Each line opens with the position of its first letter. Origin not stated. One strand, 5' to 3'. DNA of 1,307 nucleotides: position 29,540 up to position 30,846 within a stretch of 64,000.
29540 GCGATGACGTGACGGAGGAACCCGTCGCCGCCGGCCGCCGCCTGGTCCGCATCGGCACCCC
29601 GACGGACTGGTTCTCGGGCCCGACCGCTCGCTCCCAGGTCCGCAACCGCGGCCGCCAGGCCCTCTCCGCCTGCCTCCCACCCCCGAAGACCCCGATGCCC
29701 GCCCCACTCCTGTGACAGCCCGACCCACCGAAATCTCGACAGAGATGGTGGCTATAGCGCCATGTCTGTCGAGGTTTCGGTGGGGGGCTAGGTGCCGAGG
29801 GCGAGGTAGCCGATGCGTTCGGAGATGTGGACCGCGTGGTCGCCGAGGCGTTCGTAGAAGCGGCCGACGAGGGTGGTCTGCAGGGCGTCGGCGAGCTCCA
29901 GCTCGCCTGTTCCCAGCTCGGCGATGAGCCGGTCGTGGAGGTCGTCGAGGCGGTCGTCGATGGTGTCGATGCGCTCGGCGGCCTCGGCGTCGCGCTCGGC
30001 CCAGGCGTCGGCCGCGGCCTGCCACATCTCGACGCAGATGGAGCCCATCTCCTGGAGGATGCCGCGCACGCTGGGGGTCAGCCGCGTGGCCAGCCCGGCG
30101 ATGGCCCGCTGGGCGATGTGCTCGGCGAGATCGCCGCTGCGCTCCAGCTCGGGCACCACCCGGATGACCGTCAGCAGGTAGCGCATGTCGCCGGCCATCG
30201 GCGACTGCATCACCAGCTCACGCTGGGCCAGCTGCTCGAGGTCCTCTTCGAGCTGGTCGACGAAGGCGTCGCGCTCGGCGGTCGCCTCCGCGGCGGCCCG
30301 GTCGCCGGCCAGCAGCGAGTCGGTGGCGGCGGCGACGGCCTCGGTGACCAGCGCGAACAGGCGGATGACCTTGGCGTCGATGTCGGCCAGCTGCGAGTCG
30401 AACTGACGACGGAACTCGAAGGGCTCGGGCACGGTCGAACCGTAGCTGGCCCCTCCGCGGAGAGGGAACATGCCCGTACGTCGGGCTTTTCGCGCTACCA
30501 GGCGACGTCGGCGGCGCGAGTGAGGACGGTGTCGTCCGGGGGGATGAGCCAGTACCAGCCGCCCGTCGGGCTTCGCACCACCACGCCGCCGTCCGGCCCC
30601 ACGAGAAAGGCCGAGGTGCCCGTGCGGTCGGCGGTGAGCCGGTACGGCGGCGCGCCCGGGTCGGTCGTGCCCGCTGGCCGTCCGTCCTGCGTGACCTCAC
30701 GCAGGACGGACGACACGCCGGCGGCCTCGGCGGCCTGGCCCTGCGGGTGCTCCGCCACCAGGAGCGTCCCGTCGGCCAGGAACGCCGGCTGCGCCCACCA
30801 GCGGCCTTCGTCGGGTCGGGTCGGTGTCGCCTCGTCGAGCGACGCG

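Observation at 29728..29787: Family of 55-60 bp nested-palindrome repeats lying in the gaps between convergent stop codons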

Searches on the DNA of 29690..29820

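Call 85: search_rna_families(source=window, start=29690, end=29820, threshold=evalue, max_evalue=1)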
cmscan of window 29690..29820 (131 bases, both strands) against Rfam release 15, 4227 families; matches with E-value up to 1: 8.
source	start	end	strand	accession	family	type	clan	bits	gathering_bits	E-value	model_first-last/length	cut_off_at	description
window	29718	29788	+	RF03599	MIR1883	Gene; miRNA;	-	28.9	128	0.0011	1-118/118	no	MIR1883 microRNA precursor family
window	29722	29786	-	RF03970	mir-2766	Gene; miRNA;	-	22.6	60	0.0043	1-68/68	no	mir-2766 microRNA precursor family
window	29725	29785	+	RF03884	mir-725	Gene; miRNA;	-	20.6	76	0.027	1-56/56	no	mir-725 microRNA precursor family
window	29719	29787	+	RF03837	mir-3138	Gene; miRNA;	-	19.9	90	0.31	1-82/82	no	mir-3138 microRNA precursor family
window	29723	29783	-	RF03407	MIR531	Gene; miRNA;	-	19.7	70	0.14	1-69/69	no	MIR531 microRNA precursor family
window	29723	29785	-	RF01038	mir-1307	Gene; miRNA;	-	19.1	69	0.19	1-90/90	no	mir-1307 microRNA precursor family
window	29729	29779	+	RF03569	mir-7973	Gene; miRNA;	-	16.3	90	0.49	1-74/74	no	mir-7973 microRNA precursor family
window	29739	29772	-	RF02273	FsrA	Gene;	-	14.2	80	0.6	50-83/83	no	FsrA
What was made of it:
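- Tried and rejected: At the E-value threshold the copy matched only generic microRNA-precursor hairpins far below their cut-offs (call 85).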

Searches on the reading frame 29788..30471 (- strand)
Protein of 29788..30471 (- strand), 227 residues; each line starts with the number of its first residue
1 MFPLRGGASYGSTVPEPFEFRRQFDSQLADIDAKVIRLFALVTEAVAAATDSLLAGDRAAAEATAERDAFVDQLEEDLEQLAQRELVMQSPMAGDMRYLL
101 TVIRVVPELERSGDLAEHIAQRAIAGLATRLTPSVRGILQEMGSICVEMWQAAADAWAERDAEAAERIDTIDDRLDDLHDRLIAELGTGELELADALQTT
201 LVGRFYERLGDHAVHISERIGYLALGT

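Call 18: find_encoding_contigs(protein=window:29788-30471:-, flank=10000, max_places=10)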
Protein window:29788-30471:- (227 aa): 6 contigs read that carry it; 6 places shown.
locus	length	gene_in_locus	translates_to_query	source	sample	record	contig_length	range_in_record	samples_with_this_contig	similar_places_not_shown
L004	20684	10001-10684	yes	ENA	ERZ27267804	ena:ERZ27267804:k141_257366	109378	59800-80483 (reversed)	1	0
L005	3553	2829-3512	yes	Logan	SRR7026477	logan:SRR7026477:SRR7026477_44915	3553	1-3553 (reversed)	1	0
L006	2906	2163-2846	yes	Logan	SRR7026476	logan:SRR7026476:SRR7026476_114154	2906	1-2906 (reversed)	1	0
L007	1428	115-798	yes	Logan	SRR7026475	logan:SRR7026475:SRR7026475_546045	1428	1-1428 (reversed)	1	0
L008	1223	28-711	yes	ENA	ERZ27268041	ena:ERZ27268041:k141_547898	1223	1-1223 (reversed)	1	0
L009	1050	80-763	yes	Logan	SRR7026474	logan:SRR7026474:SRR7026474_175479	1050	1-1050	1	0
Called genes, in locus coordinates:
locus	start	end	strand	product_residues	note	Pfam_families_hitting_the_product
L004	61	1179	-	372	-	PF02771:Acyl-CoA_dh_N, PF02770:Acyl-CoA_dh_M, PF00441:Acyl-CoA_dh_1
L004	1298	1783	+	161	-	PF00583:Acetyltransf_1, PF13420:Acetyltransf_4 (weak), PF13508:Acetyltransf_7, PF13673:Acetyltransf_10 (weak)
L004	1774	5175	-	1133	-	PF03600:CitMHS, PF02040:ArsB (faint)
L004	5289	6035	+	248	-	PF00691:OmpA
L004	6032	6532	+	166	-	-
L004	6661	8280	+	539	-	PF00501:AMP-binding, PF13193:AMP-binding_C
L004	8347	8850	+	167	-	PF04542:Sigma70_r2, PF08281:Sigma70_r4_2, PF04545:Sigma70_r4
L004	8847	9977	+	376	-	-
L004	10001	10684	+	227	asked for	PF01895:PhoU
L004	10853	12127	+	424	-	PF14690:Zn_ribbon_ISL3, PF13542:HTH_Tnp_ISL3, PF01610:DDE_Tnp_ISL3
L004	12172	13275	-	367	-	-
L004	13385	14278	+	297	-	PF00106:adh_short, PF08659:KR, PF13561:adh_short_C2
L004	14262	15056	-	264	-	PF00440:TetR_N, PF02909:TetR_C_1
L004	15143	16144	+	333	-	PF00005:ABC_tran, PF13304:AAA_21, PF13732:DrrA1-3_C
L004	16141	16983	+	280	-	PF01061:ABC2_membrane, PF12698:ABC2_membrane_3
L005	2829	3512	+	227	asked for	PF01895:PhoU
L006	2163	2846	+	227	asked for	PF01895:PhoU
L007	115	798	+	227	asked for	PF01895:PhoU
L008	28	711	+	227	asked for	PF01895:PhoU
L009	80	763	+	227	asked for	PF01895:PhoU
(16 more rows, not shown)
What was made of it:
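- A DDE insertion sequence (ISL3 family) is present in the same genome (call 18).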

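Call 63: find_homologous_proteins(query=window:29788-30471:-, max_evalue=1e-60)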
Query window:29788-30471:- (227 aa): 1011 proteins with E <= 1e-60 among 6584 candidates; the best 120 are listed.
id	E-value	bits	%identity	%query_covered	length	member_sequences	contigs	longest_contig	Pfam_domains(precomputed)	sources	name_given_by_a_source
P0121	2.9e-138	476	100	100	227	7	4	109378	PF01895.25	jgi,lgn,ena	-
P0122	1.0e-129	448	96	100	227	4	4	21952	PF01895.25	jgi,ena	jgi:phosphate transport system protein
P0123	1.2e-111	389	86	96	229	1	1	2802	PF01895.25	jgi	jgi:phosphate transport system protein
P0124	3.4e-111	388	87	94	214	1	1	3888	PF01895.25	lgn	-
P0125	5.3e-110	384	89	92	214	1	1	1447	PF01895.25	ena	-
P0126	1.1e-108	380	85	96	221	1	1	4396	PF01895.25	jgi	jgi:phosphate transport system protein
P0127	1.6e-108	379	84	96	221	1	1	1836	PF01895.25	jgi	jgi:phosphate transport system protein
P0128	2.5e-108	379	84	96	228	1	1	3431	PF01895.25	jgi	jgi:phosphate transport system protein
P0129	2.8e-108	378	84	94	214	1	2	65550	PF01895.25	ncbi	ncbi:MAG: phosphate signaling complex protein PhoU [Acidimicrobiales bacterium]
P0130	1.0e-107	376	84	94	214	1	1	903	PF01895.25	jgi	jgi:phosphate transport system protein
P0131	1.1e-107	376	84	94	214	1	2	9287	PF01895.25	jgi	jgi:phosphate transport system protein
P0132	1.7e-107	376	86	93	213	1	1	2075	PF01895.25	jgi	jgi:phosphate transport system protein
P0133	2.6e-107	375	84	96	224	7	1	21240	PF01895.25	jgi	-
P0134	6.3e-107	374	86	92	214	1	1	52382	PF01895.25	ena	-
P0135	7.5e-107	374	84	94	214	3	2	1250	PF01895.25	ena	-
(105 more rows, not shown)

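Call 64: find_encoding_contigs(protein=P0122, flank=4000, max_places=4)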
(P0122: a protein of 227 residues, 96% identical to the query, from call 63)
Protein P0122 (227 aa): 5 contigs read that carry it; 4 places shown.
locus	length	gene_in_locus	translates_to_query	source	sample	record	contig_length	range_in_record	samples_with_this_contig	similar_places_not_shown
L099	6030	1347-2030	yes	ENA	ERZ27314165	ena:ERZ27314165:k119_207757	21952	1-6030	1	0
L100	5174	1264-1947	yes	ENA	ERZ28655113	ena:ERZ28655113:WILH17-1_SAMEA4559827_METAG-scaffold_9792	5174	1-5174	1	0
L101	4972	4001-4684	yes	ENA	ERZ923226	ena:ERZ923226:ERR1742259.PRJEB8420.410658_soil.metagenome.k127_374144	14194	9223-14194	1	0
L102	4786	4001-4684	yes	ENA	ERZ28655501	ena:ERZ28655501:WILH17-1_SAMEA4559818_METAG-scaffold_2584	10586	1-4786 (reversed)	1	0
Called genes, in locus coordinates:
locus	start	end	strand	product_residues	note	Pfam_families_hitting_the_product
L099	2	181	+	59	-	?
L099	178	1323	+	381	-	-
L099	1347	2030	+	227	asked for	PF01895:PhoU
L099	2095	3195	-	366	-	-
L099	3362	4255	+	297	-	PF00106:adh_short, PF08659:KR, PF13561:adh_short_C2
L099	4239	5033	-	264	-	PF00440:TetR_N (weak), PF02909:TetR_C_1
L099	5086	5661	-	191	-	PF00300:His_Phos_1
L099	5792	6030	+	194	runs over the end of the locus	PF07638:Sigma70_ECF, PF04542:Sigma70_r2, PF08281:Sigma70_r4_2, PF04545:Sigma70_r4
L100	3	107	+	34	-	?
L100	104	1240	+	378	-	-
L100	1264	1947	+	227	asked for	PF01895:PhoU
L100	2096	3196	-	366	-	-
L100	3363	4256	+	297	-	PF00106:adh_short, PF08659:KR, PF13561:adh_short_C2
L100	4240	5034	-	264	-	PF00440:TetR_N, PF02909:TetR_C_1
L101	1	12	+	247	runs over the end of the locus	PF00691:OmpA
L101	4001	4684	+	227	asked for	PF01895:PhoU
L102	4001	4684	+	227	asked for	PF01895:PhoU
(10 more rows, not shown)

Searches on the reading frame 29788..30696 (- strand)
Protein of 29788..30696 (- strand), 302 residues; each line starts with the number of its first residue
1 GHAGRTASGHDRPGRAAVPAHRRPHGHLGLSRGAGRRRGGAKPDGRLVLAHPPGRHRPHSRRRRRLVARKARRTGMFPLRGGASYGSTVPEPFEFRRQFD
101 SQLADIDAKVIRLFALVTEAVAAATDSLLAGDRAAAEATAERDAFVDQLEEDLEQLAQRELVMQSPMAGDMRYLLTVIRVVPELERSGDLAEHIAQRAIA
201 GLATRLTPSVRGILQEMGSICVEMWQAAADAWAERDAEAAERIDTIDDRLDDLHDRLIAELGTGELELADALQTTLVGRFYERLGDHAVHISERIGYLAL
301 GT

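Call 14: search_protein_families(library=pfam, proteins=[window:29788-30696:-])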
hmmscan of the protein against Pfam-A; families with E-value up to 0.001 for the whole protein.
window:29788-30696:- (302 aa): 1 family
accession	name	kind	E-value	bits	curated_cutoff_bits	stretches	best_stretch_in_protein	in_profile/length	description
PF01895.24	PhoU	-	2.5e-28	98.7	23.5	2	111-197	2-88/89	PhoU domain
